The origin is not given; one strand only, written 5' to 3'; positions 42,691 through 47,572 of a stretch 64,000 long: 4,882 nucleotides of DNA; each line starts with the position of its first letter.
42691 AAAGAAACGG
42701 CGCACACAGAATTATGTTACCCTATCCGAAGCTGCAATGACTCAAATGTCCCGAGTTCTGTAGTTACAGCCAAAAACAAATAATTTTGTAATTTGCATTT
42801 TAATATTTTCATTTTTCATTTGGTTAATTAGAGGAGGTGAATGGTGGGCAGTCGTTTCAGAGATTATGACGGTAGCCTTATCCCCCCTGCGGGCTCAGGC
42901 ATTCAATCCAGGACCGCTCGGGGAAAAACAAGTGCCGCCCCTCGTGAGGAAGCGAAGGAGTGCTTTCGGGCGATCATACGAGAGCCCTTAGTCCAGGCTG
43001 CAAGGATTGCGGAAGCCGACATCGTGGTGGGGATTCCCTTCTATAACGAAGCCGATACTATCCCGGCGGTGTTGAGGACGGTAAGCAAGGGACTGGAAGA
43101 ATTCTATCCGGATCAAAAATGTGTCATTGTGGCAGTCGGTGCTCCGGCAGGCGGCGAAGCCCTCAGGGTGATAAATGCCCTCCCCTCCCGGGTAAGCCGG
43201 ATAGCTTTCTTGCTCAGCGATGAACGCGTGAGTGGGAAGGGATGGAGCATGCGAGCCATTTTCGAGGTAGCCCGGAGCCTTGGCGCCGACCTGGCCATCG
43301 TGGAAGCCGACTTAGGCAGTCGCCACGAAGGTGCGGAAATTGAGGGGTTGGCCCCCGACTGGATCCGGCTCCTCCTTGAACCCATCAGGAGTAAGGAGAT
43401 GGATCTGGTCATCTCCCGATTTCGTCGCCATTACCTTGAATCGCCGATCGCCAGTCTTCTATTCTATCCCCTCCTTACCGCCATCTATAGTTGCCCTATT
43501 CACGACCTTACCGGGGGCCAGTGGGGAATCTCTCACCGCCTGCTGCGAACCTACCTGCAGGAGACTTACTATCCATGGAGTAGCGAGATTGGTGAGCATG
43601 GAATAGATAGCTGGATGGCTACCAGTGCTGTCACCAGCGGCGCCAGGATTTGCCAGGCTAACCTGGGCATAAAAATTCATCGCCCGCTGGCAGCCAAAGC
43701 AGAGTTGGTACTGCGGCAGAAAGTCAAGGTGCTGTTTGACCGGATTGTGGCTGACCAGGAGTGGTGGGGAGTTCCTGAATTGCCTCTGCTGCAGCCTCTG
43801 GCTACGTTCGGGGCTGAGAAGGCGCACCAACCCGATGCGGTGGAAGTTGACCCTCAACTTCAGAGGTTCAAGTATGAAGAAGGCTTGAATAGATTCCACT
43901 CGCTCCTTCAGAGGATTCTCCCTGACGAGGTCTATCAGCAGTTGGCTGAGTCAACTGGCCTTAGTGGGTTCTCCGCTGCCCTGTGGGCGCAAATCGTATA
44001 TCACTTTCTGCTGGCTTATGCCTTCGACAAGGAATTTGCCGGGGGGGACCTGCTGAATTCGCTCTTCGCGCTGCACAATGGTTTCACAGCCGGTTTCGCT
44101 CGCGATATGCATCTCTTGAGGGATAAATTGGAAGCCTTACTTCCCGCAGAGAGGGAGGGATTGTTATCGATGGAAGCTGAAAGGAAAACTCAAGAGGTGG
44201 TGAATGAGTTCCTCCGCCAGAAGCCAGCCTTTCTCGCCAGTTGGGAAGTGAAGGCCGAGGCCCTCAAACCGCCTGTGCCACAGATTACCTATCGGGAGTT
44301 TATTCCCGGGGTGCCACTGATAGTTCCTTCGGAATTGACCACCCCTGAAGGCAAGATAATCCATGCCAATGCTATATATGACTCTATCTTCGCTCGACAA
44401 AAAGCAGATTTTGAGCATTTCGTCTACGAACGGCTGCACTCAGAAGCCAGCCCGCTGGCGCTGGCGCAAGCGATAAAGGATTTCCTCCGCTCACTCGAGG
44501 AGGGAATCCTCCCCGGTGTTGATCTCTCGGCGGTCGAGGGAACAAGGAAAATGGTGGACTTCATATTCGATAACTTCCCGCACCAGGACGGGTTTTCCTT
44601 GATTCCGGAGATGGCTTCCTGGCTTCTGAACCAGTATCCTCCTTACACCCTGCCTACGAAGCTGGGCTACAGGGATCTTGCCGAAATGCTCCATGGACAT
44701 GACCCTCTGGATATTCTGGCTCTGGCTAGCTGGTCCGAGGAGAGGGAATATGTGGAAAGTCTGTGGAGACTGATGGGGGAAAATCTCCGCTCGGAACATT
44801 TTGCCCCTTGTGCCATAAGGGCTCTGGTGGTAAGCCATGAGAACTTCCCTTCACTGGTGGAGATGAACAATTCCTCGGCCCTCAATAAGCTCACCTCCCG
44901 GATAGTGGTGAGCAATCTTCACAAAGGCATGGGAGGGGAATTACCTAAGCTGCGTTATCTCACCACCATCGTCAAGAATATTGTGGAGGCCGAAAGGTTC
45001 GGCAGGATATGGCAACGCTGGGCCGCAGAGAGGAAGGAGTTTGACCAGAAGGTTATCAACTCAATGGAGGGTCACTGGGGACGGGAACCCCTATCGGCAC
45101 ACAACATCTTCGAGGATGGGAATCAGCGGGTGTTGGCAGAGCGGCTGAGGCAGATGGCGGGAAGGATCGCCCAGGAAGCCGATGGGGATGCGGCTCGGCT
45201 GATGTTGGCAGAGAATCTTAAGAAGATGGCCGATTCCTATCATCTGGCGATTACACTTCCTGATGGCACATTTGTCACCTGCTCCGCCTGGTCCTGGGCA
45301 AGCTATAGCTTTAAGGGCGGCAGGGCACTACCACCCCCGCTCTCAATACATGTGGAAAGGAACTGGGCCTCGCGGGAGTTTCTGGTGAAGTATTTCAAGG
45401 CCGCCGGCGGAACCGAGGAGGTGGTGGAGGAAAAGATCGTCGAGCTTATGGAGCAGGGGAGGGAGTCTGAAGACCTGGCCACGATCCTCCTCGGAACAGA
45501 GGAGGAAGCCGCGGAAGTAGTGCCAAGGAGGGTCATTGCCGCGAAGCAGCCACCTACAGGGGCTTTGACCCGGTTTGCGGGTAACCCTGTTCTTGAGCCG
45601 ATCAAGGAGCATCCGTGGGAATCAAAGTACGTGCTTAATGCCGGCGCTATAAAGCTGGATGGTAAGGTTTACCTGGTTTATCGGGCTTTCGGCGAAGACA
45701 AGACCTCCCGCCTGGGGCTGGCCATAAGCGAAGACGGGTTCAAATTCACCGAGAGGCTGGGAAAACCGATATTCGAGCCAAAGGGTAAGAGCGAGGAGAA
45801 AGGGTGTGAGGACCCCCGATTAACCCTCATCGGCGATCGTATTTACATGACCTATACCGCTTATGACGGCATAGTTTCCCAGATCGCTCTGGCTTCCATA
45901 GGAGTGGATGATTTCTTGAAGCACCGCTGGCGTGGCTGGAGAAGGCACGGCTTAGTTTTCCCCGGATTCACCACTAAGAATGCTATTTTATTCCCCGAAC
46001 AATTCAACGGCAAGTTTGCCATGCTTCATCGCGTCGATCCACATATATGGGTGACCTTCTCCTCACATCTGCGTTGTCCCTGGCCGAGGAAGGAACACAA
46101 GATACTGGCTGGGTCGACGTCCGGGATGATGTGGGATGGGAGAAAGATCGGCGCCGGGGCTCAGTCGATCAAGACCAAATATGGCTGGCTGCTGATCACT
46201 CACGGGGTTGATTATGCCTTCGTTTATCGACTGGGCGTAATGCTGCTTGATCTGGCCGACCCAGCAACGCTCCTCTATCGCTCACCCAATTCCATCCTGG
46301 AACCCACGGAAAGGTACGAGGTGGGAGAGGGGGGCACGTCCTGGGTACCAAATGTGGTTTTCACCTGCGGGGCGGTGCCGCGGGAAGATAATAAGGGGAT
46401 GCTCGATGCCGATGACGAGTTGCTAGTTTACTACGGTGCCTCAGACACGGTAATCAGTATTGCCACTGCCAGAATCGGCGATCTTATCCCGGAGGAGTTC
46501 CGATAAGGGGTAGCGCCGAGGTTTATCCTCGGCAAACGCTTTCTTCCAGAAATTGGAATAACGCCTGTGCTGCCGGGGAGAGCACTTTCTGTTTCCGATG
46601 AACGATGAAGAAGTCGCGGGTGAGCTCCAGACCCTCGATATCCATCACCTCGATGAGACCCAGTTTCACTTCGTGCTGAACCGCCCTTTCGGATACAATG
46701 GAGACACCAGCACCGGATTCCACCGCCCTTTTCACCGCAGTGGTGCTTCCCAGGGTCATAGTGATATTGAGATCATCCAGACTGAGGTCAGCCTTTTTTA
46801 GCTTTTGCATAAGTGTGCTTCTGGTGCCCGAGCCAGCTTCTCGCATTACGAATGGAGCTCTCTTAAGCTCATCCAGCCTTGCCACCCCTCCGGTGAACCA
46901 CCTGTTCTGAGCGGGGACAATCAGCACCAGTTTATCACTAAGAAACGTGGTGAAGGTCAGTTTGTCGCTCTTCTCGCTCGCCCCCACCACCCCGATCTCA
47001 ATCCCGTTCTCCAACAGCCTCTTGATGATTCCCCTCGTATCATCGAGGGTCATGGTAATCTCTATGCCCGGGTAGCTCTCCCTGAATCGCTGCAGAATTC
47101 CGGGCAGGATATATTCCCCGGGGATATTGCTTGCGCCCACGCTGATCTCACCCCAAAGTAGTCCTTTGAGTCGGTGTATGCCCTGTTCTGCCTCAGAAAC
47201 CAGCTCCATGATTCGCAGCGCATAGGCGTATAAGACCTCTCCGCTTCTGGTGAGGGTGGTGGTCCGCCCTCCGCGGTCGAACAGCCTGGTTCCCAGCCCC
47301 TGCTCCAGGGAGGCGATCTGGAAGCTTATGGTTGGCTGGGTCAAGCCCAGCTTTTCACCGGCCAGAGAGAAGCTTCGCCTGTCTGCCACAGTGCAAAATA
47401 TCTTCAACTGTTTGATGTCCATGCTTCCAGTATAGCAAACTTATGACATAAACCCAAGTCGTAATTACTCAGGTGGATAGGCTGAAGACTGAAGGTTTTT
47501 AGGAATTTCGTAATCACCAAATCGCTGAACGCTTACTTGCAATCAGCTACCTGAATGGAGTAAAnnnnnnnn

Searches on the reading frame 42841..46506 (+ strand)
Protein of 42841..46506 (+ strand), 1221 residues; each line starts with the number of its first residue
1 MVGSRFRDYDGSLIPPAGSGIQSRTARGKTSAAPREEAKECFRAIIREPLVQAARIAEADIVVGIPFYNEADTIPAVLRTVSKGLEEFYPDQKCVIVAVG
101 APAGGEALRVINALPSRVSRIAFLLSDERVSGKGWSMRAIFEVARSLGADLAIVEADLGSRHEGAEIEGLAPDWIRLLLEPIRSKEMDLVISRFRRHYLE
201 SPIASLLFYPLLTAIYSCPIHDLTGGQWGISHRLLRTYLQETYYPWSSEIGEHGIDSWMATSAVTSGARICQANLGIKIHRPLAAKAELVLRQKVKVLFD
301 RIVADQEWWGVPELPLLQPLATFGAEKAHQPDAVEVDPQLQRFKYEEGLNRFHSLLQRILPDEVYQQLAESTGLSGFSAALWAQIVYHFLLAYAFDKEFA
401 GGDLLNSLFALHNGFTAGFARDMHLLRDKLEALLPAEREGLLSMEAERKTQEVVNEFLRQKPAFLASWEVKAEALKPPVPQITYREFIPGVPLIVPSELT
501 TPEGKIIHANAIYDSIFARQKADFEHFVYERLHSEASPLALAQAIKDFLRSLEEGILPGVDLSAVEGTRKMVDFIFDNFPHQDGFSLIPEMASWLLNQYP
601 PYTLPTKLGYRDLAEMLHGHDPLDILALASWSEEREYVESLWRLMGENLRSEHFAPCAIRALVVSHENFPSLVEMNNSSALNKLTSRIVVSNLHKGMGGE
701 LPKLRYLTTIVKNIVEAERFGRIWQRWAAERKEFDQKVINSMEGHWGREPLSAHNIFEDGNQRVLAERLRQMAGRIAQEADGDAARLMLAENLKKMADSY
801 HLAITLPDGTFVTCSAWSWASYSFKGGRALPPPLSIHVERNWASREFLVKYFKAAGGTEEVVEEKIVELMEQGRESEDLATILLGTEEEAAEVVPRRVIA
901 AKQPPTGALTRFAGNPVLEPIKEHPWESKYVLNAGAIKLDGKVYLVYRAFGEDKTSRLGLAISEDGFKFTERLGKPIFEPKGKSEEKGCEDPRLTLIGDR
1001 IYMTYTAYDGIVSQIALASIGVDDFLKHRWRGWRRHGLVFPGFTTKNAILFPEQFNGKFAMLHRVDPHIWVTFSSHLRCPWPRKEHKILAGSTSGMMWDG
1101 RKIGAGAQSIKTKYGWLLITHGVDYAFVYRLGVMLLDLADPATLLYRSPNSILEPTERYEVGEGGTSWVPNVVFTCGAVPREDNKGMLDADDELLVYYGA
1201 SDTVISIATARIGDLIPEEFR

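Call 79: search_protein_families(library=pfam, proteins=[window:42841-46506:+], max_evalue=0.0001)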
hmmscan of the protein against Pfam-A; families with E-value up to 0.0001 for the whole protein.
window:42841-46506:+ (1221 aa): 1 family
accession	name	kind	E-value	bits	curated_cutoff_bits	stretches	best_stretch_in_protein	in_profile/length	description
PF04041.19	Glyco_hydro_130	-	1.8e-50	172.2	26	1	931-1214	41-313/320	beta-1,4-mannooligosaccharide phosphorylase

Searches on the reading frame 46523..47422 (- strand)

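Call 79: search_protein_families(library=pfam, proteins=[window:46523-47422:-], max_evalue=0.0001)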
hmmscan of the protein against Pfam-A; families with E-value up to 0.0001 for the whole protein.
window:46523-47422:- (299 aa): 3 families
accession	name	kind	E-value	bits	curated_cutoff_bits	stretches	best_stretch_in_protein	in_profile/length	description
PF03466.25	LysR_substrate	-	8.9e-45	153.1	28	1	91-294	6-206/209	LysR substrate binding domain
PF00126.33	HTH_1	-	5e-21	74.9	26.6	1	3-62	1-60/60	Bacterial regulatory helix-turn-helix protein, lysR family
PF12727.12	PBP_like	-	4.5e-11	42.7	27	1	153-292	59-192/193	PBP superfamily domain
